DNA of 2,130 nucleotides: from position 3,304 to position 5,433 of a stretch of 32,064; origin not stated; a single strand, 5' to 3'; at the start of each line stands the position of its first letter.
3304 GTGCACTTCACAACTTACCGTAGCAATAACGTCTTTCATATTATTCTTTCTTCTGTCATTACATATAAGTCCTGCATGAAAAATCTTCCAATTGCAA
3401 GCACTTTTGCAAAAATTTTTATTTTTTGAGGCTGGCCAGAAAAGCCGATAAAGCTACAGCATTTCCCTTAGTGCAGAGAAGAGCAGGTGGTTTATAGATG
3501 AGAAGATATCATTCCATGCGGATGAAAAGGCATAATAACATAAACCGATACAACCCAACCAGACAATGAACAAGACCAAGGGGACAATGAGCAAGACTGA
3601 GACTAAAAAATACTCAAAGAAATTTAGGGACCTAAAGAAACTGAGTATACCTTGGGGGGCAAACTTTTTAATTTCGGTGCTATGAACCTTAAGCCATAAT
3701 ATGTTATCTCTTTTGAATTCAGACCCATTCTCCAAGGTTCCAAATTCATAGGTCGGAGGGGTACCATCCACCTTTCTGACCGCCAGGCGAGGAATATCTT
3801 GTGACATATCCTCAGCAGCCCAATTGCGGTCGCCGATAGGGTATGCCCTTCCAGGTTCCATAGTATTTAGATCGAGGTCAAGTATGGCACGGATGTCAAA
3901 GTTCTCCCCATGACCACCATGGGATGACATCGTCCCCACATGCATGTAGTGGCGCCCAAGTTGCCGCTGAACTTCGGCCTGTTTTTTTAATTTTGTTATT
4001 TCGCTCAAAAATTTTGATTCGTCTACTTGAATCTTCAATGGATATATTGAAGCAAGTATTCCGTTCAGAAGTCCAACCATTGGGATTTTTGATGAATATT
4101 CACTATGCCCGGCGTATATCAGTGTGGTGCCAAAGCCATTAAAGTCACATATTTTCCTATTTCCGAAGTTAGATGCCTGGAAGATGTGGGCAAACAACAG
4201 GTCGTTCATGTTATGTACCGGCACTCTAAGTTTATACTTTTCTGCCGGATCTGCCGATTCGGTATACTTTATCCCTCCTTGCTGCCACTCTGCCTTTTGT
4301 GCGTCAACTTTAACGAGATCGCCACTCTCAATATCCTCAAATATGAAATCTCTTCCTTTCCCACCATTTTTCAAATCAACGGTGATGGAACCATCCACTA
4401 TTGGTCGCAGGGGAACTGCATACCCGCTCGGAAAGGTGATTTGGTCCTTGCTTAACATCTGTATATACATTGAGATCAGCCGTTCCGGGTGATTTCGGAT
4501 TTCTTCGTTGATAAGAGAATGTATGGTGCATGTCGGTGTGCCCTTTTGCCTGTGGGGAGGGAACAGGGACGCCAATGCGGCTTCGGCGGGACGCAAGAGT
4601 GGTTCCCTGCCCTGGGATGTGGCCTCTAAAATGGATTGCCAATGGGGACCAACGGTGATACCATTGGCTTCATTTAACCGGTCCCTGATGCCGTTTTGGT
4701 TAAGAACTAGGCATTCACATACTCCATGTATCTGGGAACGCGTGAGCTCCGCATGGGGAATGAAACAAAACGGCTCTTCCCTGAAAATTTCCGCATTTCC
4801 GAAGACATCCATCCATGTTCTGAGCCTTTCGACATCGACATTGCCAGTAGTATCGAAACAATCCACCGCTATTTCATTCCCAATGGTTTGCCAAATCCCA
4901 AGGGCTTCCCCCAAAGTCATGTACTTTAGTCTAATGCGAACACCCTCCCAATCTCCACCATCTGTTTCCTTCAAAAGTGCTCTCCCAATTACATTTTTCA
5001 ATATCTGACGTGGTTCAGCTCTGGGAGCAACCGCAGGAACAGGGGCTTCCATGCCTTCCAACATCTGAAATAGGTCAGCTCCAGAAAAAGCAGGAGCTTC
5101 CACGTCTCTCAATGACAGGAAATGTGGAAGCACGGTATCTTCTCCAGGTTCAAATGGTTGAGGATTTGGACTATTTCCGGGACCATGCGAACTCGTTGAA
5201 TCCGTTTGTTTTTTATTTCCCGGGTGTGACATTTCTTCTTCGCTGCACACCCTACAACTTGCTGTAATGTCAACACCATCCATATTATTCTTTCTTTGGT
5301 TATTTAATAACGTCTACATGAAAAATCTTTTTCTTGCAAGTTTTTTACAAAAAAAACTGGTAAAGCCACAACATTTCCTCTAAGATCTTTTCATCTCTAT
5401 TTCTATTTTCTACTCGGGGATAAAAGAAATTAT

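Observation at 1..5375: Tandem array of at least three paralogous ~610-aa genes of no recognisable family, next to the tuf-rpoBC core block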

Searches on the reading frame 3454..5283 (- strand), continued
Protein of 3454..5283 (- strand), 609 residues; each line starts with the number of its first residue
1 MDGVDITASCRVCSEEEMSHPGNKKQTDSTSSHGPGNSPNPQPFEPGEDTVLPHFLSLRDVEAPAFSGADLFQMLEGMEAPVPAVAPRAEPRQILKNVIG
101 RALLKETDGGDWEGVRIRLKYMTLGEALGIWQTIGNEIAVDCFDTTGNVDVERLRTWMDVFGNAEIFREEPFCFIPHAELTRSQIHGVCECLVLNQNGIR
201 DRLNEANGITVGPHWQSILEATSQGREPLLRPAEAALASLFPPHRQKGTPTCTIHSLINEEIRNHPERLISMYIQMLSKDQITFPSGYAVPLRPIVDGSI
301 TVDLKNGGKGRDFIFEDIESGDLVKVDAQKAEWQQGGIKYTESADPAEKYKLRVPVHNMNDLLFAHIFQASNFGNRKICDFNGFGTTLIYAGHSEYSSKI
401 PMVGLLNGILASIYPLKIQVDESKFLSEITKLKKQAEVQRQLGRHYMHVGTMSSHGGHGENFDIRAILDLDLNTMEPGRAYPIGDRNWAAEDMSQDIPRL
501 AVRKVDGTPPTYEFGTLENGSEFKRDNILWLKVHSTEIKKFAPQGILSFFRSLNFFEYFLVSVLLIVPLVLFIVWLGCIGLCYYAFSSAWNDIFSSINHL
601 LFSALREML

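Call 73: search_protein_families(library=pfam, proteins=[L032:4132-4872:+, L032:4906-5637:+, L032:5639-6292:+, L033:19247-19648:+, L033:19683-20051:+, L033:15765-16166:+, L033:20791-21489:+], max_evalue=0.1)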
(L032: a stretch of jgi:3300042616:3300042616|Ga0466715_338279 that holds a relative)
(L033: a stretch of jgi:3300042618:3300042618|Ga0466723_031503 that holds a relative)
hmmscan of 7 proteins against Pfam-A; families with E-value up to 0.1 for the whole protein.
L032:4132-4872:+ (246 aa): 1 family
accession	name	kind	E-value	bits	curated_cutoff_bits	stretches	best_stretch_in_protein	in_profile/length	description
PF03876.22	SHS2_Rpb7-N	-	0.014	16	24.8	1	88-126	6-44/57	SHS2 domain found in N terminus of Rpb7p/Rpc25p/MJ0397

L032:4906-5637:+ (243 aa): 1 family
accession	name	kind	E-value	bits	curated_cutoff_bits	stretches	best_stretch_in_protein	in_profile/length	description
PF01052.25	FliMN_C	-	7.2e-15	55.1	23.8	1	173-243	2-72/73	Type III flagellar switch regulator (C-ring) FliN C-term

L032:5639-6292:+ (217 aa): 1 family
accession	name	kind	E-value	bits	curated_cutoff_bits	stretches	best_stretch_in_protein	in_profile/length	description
PF00813.25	FliP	-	2.3e-65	220.6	26.9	1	14-212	1-191/191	FliP family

L033:19247-19648:+ (133 aa): 2 families
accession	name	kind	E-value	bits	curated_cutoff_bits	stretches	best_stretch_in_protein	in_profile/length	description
PF07681.17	DoxX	-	0.00059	20.8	23.6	1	13-92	2-78/85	DoxX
PF12129.13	PHTF1-2_N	-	0.0023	18.1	25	1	26-117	54-142/156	Homeodomain containing protein PHTF1/2, N-terminal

L033:19683-20051:+ (122 aa): 1 family
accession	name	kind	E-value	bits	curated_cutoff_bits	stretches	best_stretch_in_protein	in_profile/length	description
PF04347.18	FliO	-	5.9e-07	29.9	22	1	48-113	4-70/91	Flagellar biosynthesis protein, FliO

L033:15765-16166:+ (133 aa): 0 families

L033:20791-21489:+ (232 aa): 0 families

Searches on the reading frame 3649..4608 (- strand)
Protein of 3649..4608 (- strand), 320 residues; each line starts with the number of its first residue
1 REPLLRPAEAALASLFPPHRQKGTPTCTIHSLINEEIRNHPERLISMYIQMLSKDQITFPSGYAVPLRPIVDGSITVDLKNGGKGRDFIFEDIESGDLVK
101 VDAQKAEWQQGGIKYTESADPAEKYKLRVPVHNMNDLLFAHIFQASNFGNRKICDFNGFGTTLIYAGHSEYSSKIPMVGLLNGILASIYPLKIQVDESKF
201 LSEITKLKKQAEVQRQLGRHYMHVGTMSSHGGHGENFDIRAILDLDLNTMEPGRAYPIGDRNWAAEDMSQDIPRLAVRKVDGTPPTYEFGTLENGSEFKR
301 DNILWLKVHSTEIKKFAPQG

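Call 32: search_solved_structures(query=window:3649-4608:-, max_evalue=10)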
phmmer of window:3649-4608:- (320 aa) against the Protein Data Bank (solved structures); distinct sequences matched with E-value up to 10: 2.
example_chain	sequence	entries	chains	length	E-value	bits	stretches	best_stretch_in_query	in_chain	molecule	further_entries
5hy7_A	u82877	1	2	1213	1.2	11.4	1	79-160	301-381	Putative pre-mRNA splicing protein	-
7ood_n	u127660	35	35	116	1.2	11.4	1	36-116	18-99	50S ribosomal protein L18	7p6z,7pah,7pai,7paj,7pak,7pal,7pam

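Call 41: predict_structure(alignment_id=A3)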
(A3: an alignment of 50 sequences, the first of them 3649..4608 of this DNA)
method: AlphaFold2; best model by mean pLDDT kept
length: 320 residues; sequences in the alignment: 50
mean_pLDDT: 89.2   pTM: 0.87
mean pLDDT of the five models: 89.2, 88.5, 87.7, 85.9, 85.0
residues with pLDDT >= 90: 229; 70-90: 58; 50-70: 26; < 50: 7
segments of 3 or more residues with pLDDT < 50: 176-178
pLDDT, mean of each block of 10 residues (from residue 1): 75 82 85 95 96 97 96 97 96 97 94 93 95 95 97 89 90 51 65 84 94 97 93 94 97 96 69 92 94 91 93 76
secondary structure, 60 per line:
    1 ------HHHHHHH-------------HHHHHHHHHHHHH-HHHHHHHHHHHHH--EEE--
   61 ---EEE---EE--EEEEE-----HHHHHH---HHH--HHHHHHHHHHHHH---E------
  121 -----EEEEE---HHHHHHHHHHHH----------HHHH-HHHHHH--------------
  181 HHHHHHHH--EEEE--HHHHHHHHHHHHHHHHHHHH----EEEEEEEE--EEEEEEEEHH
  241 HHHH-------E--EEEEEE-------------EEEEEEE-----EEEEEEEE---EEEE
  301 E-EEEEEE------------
elements in order: H7-13 H27-39 H41-53 E56-58 E64-66 E74-78 H84-89 H98-110 E126-130 H134-145 H156-159 H161-166 H181-188 E191-194 H197-216 E221-228 E231-238 H239-244 E255-260 E274-280 E286-293 E297-301 E303-308

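Call 43: fold_search(model_id=the predicted structure, library=pdb)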
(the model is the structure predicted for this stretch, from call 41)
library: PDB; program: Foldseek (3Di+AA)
matches with E <= 10: 517; with E <= 0.001: 0
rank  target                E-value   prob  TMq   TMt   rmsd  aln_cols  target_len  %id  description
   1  9mdo                  6.2e-03  0.89  0.30  0.24  16.3       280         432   13  Crystal Structure of Y559A Prosegment Binding Loop Mutant of C0362 (TDE_0362 [TDE0362] resi 205-647) (released 2025-02-12)
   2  9arc                  2.0e-02  0.66  0.29  0.23  15.3       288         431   12  Crystal Structure of C0362 (TDE_0362 [TDE0362] resi 205-647) (released 2024-11-27)
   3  6ukd                  1.8e-01  0.12  0.20  0.23  13.9       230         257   15  Co-complex of S. pyogenes 10782 streptopain bound with a nitrile-based specific covalent inhibitor (released 2020-09-09)
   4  7m09_A                4.1e-01  0.04  0.10  0.10  15.7       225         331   13  Pre-catalytic quaternary complex of DNA Polymerase Lambda with blunt-ended DSB substrate and incoming dUMPNPP (released 2022-03-16)
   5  3mka_1                5.5e-01  0.08  0.11  0.15  14.2       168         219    9  Crystal Structure of Mycobacterium Tuberculosis Proteasome with propetide and an T1A mutation at beta-subunit (released 2010-05-26)
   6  9r2r_B                5.5e-01  0.07  0.11  0.20  13.8       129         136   12  De novo designed M7 protein fold (released 2025-05-14)
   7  8a47_C                6.2e-01  0.12  0.28  0.30  15.3       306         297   12  IdeS in complex with IgG1 Fc (released 2022-11-30)
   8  4d8b                  6.2e-01  0.08  0.20  0.24  13.4       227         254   14  High resolution structure of monomeric S. progenies SpeB reveals role of glycine-rich active site loop (released 2012-06-06)
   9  5o15_A                7.0e-01  0.08  0.10  0.11   9.9        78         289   14  Crystal structure of bifunctional dehydratase-cyclase domain in ambruticin biosynthesis (released 2017-11-08)
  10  6wnk_O                7.4e-01  0.07  0.10  0.15  13.9       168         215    8  Macrocyclic peptides TDI5575 that selectively inhibit the Mycobacterium tuberculosis proteasome (released 2021-04-28)
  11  3mka_Q                7.4e-01  0.06  0.12  0.16  14.2       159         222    8  Crystal Structure of Mycobacterium Tuberculosis Proteasome with propetide and an T1A mutation at beta-subunit (released 2010-05-26)
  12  9c5g_B                7.4e-01  0.05  0.13  0.14  21.4       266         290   10  Structure of R. leguminosarum CapW bound to single-stranded DNA (released 2024-10-30)
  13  1fhw_A                7.8e-01  0.13  0.14  0.31  10.2       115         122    7  Structure of the pleckstrin homology domain from GRP1 in complex with inositol(1,3,4,5,6)pentakisphosphate (released 2000-08-23)
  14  1fgy                  7.8e-01  0.11  0.14  0.29  10.4       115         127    9  GRP1 PH DOMAIN WITH INS(1,3,4,5)P4 (released 2000-08-23)
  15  2uzj_B                7.8e-01  0.06  0.18  0.21  14.1       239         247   10  Crystal structure of the mature streptococcal cysteine protease, mSpeB (released 2009-09-08)
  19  1y08                  8.8e-01  0.09  0.15  0.16   9.1       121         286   12  Structure of the Streptococcal Endopeptidase IdeS, a Novel Cysteine Proteinase with Strict Specificity for IgG (released 2004-12-21)
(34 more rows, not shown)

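Call 60: fold_search(model_id=the predicted structure, library=viral)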
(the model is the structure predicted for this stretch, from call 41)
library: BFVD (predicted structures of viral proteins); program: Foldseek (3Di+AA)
matches with E <= 10: 473; with E <= 0.001: 0
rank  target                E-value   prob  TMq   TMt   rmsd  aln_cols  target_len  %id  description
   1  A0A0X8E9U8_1          5.6e-02  0.08  0.10  0.08  19.5       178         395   14  DNA polymerase processivity factor [Human herpesvirus 1]
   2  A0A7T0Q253            1.2e-01  0.57  0.21  0.21   7.1       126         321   12  (no name in the UniProt tables at hand)
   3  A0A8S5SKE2            1.4e-01  0.18  0.15  0.26  16.4       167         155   10  Uncharacterized protein [Siphoviridae sp. ctrCN24]
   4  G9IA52                1.8e-01  0.10  0.11  0.16  11.5       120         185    7  (no name in the UniProt tables at hand)
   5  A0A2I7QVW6            2.5e-01  0.10  0.12  0.19   8.3        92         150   11  (no name in the UniProt tables at hand)
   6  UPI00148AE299         3.0e-01  0.04  0.12  0.12  18.5       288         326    8  (no name look-up for this kind of identifier)
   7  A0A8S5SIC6            3.2e-01  0.08  0.11  0.14   9.8       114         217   14  Uncharacterized protein [Phage sp. ctqZP6]
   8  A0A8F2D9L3            3.6e-01  0.15  0.15  0.32  12.9       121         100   14  Uncharacterized protein [Gordonia phage VanLee]
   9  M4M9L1                4.1e-01  0.04  0.08  0.06  12.5        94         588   10  (no name in the UniProt tables at hand)
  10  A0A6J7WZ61            4.3e-01  0.09  0.11  0.28  13.0       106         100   10  Uncharacterized protein [uncultured Caudovirales phage]
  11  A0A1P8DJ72            4.3e-01  0.04  0.12  0.15  25.9       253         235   11  (no name in the UniProt tables at hand)
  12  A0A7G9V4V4            4.6e-01  0.06  0.12  0.14  14.4       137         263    9  (no name in the UniProt tables at hand)
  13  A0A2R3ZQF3            4.6e-01  0.04  0.09  0.10  13.5       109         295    9  (no name in the UniProt tables at hand)
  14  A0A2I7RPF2            4.6e-01  0.03  0.07  0.04  11.1        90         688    8  (no name in the UniProt tables at hand)
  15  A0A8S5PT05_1          4.8e-01  0.06  0.12  0.06  18.0       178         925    9  Uncharacterized protein [Myoviridae sp. ctzS633]
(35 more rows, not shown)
